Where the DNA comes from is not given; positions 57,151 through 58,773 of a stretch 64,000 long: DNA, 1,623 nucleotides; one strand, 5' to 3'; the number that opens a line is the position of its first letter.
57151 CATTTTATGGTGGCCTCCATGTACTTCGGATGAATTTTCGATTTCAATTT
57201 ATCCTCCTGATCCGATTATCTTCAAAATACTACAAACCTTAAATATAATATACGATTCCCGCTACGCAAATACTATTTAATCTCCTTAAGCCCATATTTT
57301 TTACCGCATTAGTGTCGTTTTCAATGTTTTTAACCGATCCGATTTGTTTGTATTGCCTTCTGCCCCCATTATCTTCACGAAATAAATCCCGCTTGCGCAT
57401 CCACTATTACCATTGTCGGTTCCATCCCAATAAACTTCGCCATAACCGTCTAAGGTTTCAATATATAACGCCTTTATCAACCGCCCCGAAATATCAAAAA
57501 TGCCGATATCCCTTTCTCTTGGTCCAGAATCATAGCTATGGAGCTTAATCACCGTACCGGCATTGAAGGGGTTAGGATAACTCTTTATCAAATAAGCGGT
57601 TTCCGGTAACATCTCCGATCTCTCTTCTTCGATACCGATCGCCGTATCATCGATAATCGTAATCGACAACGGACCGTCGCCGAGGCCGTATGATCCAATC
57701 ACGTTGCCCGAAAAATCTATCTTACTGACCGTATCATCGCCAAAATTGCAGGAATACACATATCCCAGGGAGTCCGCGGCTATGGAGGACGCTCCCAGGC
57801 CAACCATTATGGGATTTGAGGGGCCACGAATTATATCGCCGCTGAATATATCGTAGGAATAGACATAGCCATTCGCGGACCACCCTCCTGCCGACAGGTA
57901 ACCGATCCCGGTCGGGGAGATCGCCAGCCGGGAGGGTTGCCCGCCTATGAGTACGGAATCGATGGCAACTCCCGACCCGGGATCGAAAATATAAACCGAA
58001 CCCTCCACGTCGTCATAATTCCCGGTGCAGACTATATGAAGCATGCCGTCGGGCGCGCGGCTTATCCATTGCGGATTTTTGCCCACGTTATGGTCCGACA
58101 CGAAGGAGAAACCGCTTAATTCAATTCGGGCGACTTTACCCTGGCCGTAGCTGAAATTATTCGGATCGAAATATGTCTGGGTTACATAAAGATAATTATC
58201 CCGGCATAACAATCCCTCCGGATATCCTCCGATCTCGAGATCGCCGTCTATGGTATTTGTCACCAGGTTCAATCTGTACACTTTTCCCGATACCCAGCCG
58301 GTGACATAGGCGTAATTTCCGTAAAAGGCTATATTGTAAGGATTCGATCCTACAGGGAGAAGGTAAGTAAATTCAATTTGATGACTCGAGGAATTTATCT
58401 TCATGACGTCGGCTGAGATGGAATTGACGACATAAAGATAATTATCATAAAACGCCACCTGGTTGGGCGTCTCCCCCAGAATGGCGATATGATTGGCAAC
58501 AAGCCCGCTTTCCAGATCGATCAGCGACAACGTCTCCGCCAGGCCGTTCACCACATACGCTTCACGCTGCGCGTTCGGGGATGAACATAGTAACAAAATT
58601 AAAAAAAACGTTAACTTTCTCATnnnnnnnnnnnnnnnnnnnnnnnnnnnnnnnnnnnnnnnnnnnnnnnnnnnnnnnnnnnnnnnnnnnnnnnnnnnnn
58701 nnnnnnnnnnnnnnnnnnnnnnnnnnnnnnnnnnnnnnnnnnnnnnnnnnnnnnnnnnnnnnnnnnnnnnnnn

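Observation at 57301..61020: Cobalamin riboswitch -> BtuB-like TonB receptor -> T9SS-secreted YVTN beta-propeller: a candidate BtuG-like B12-capture protein delivered by type IX secretion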

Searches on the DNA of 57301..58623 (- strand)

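Call 16: search_rna_families(sources=[L001, L002, L003, L004, L005, L006, L007, L008, L009, L010, L011, L012, L013, L015], threshold=gathering)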
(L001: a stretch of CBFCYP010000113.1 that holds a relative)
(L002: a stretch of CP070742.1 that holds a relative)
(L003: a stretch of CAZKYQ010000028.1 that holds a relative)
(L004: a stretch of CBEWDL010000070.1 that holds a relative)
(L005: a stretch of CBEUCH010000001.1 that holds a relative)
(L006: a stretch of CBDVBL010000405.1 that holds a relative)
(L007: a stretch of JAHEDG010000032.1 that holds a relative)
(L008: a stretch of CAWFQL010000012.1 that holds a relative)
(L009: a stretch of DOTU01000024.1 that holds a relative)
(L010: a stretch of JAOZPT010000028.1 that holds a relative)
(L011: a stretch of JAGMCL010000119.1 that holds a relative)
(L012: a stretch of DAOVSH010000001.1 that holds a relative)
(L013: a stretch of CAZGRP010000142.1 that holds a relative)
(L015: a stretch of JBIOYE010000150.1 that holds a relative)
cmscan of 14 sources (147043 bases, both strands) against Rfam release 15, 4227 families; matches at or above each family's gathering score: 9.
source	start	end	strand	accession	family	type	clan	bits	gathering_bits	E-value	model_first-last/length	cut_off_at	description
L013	415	607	+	RF00174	Cobalamin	Cis-reg; riboswitch;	CL00101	112.5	31.5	5.1e-27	1-189/189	no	Cobalamin riboswitch aptamer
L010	116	291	+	RF00174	Cobalamin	Cis-reg; riboswitch;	CL00101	101.7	31.5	6.2e-24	1-189/189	no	Cobalamin riboswitch aptamer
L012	2543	2710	+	RF00174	Cobalamin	Cis-reg; riboswitch;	CL00101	97.5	31.5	9.7e-23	1-189/189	no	Cobalamin riboswitch aptamer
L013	746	877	+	RF00174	Cobalamin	Cis-reg; riboswitch;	CL00101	86.8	31.5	1.1e-19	45-169/189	no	Cobalamin riboswitch aptamer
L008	4543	4728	+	RF00174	Cobalamin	Cis-reg; riboswitch;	CL00101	81.3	31.5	4.3e-18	1-189/189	no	Cobalamin riboswitch aptamer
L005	4527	4706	+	RF00174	Cobalamin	Cis-reg; riboswitch;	CL00101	76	31.5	1.4e-16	1-189/189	no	Cobalamin riboswitch aptamer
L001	360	542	+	RF00174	Cobalamin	Cis-reg; riboswitch;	CL00101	73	31.5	1e-15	1-189/189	no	Cobalamin riboswitch aptamer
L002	4584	4767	+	RF00174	Cobalamin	Cis-reg; riboswitch;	CL00101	71.1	31.5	3.6e-15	1-189/189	no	Cobalamin riboswitch aptamer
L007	4550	4758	+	RF00174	Cobalamin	Cis-reg; riboswitch;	CL00101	70.5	31.5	5.1e-15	1-189/189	no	Cobalamin riboswitch aptamer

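Call 17: search_rna_families(sources=[L014, L016, L017, L018, L019, L020, L021, L022, L023, L025, L026, L028], threshold=gathering)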
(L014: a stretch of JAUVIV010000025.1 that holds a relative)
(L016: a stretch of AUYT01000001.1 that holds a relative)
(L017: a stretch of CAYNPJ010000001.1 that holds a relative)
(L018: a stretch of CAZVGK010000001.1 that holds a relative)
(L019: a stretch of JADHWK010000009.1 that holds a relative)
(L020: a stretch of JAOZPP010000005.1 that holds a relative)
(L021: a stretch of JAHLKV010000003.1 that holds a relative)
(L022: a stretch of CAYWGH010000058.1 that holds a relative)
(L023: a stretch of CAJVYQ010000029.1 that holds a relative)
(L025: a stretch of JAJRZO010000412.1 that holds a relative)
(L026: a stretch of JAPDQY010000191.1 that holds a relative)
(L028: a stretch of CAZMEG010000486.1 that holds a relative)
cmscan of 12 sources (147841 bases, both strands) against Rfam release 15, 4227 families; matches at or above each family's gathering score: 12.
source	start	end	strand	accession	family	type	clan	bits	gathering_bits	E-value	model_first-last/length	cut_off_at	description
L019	1866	2056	+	RF00174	Cobalamin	Cis-reg; riboswitch;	CL00101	119.9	31.5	3.7e-29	1-189/189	no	Cobalamin riboswitch aptamer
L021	4345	4529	+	RF00174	Cobalamin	Cis-reg; riboswitch;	CL00101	116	31.5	5.2e-28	1-189/189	no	Cobalamin riboswitch aptamer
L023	3708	3902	+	RF00174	Cobalamin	Cis-reg; riboswitch;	CL00101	113.5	31.5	2.5e-27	1-189/189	no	Cobalamin riboswitch aptamer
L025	4162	4348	+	RF00174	Cobalamin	Cis-reg; riboswitch;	CL00101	109.1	31.5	4.7e-26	1-189/189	no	Cobalamin riboswitch aptamer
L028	100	295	+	RF00174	Cobalamin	Cis-reg; riboswitch;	CL00101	102.5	31.5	3.7e-24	1-189/189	no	Cobalamin riboswitch aptamer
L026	2844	3040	+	RF00174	Cobalamin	Cis-reg; riboswitch;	CL00101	100.3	31.5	1.6e-23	1-189/189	no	Cobalamin riboswitch aptamer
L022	2947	3144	+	RF00174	Cobalamin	Cis-reg; riboswitch;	CL00101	95.8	31.5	3.1e-22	1-189/189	no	Cobalamin riboswitch aptamer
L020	2731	2955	+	RF00174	Cobalamin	Cis-reg; riboswitch;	CL00101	90.4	31.5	1e-20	1-189/189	no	Cobalamin riboswitch aptamer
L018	5569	5793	+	RF00174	Cobalamin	Cis-reg; riboswitch;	CL00101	89.5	31.5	2e-20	1-189/189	no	Cobalamin riboswitch aptamer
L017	4447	4668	+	RF00174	Cobalamin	Cis-reg; riboswitch;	CL00101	58.1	31.5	1.8e-11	1-189/189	no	Cobalamin riboswitch aptamer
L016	3868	4148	+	RF00174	Cobalamin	Cis-reg; riboswitch;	CL00101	56.2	31.5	6.7e-11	1-189/189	no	Cobalamin riboswitch aptamer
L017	3610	3855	+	RF00174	Cobalamin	Cis-reg; riboswitch;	CL00101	55.7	31.5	9e-11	1-189/189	no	Cobalamin riboswitch aptamer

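Call 18: search_rna_families(sources=[L024, L027, L029, L030, L031, L032, L033, L034, L035, L036, L038, L041], threshold=gathering)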
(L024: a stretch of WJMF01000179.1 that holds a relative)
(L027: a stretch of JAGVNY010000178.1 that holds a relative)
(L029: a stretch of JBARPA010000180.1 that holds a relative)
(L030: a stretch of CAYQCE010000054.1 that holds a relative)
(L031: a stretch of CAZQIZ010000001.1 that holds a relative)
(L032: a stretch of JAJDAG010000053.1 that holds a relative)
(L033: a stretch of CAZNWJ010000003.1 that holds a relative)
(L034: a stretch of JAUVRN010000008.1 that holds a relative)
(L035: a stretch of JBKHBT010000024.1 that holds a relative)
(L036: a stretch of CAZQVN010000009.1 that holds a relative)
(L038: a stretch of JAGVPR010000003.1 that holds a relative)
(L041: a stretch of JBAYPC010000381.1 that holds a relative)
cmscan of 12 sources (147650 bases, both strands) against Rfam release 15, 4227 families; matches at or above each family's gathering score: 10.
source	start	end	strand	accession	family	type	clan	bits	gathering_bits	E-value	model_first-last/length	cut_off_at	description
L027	1945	2137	+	RF00174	Cobalamin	Cis-reg; riboswitch;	CL00101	114.6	31.5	1.3e-27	1-189/189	no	Cobalamin riboswitch aptamer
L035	4574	4744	+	RF00174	Cobalamin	Cis-reg; riboswitch;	CL00101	114.1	31.5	1.8e-27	1-189/189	no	Cobalamin riboswitch aptamer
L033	4463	4641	+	RF00174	Cobalamin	Cis-reg; riboswitch;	CL00101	112.1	31.5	6.6e-27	1-189/189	no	Cobalamin riboswitch aptamer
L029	4076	4267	+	RF00174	Cobalamin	Cis-reg; riboswitch;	CL00101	110.4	31.5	2e-26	1-189/189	no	Cobalamin riboswitch aptamer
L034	4314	4503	+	RF00174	Cobalamin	Cis-reg; riboswitch;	CL00101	105.2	31.5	6.2e-25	1-189/189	no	Cobalamin riboswitch aptamer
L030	4106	4298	+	RF00174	Cobalamin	Cis-reg; riboswitch;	CL00101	105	31.5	7e-25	1-189/189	no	Cobalamin riboswitch aptamer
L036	1256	1429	+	RF00174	Cobalamin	Cis-reg; riboswitch;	CL00101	104.1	31.5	1.3e-24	1-189/189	no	Cobalamin riboswitch aptamer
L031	4483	4670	+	RF00174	Cobalamin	Cis-reg; riboswitch;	CL00101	102.9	31.5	2.8e-24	1-189/189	no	Cobalamin riboswitch aptamer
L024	4414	4611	+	RF00174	Cobalamin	Cis-reg; riboswitch;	CL00101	97.9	31.5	7.5e-23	1-189/189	no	Cobalamin riboswitch aptamer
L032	4282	4491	+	RF00174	Cobalamin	Cis-reg; riboswitch;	CL00101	77.2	31.5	6.5e-17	1-189/189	no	Cobalamin riboswitch aptamer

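Call 19: search_rna_families(sources=[L037, L039, L040], threshold=gathering)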
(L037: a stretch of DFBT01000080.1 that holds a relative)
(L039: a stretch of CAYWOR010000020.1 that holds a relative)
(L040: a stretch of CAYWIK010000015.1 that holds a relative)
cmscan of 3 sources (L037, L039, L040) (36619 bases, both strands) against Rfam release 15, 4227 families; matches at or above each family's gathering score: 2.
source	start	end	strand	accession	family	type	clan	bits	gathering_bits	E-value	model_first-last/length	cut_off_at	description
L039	4559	4750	+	RF00174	Cobalamin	Cis-reg; riboswitch;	CL00101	110.1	31.5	6.2e-27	1-189/189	no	Cobalamin riboswitch aptamer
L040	923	1094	+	RF00174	Cobalamin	Cis-reg; riboswitch;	CL00101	78.8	31.5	5.7e-18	1-189/189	no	Cobalamin riboswitch aptamer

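Call 65: search_rna_families(sources=[L011, L014, L037], threshold=evalue, max_evalue=1)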
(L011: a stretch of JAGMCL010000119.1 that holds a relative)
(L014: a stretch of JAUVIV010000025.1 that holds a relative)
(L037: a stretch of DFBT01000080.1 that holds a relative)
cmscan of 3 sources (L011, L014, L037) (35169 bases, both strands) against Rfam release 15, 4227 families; matches with E-value up to 1: 2.
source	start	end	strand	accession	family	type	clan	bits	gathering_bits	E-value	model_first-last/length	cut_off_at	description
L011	4512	4587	+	RF01689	AdoCbl-II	Cis-reg; riboswitch;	CL00101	34.7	36.5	0.00011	1-81/81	no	AdoCbl-II (Cobalamin/B12) riboswitch aptamer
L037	4516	4594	+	RF01689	AdoCbl-II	Cis-reg; riboswitch;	CL00101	32.1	36.5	0.0007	1-81/81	no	AdoCbl-II (Cobalamin/B12) riboswitch aptamer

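Call 75: search_rna_families(sources=[L042, L044], threshold=gathering)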
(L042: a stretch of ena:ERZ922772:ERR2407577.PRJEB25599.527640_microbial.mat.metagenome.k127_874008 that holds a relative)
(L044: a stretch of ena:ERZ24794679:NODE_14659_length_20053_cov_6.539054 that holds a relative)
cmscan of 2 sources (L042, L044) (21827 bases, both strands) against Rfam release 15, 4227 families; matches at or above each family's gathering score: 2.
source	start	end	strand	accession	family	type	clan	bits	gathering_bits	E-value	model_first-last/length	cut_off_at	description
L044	1927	2136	+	RF00174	Cobalamin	Cis-reg; riboswitch;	CL00101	84.4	31.5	8.3e-20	1-189/189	no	Cobalamin riboswitch aptamer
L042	491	633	+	RF00174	Cobalamin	Cis-reg; riboswitch;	CL00101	75.2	31.5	3.5e-17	47-167/189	no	Cobalamin riboswitch aptamer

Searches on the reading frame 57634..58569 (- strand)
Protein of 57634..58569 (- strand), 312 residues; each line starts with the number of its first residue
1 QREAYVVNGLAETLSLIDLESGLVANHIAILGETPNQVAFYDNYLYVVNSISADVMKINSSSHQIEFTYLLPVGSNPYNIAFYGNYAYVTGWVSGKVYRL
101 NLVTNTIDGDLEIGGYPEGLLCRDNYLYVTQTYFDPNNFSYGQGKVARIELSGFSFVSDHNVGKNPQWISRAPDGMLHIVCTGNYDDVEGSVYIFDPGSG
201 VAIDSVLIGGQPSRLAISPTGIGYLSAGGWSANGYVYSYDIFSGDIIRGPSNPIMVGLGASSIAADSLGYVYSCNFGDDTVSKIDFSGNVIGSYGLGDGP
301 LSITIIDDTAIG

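Call 89: search_protein_representatives(protein=window:57634-58569:-)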
Query: 312 residues. Proteins with E-value up to 0.001 (for the whole library): 4772; up to 1e-10: 801; up to 1e-30: 143. The best 150 are listed.
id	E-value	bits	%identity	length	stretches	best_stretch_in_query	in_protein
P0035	1.2e-111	389.6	57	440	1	1-312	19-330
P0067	1.2e-107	376.4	65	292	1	55-308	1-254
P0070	2.7e-78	280.0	45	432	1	1-308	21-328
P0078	6.3e-70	252.5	44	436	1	3-309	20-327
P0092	9.8e-65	235.4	41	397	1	4-308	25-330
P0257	1.4e-63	231.7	41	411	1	6-307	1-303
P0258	3.5e-63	230.4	41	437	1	2-308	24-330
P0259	2.0e-62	227.9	42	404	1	4-306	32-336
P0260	1.8e-59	218.1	40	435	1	2-306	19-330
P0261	1.2e-58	215.4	37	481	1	5-305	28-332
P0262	1.4e-58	215.2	39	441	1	4-305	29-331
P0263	4.4e-58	213.6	38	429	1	4-301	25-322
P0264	7.2e-57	209.6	38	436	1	3-304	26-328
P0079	9.6e-57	209.2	63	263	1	161-310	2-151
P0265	7.3e-55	203.0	37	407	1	2-307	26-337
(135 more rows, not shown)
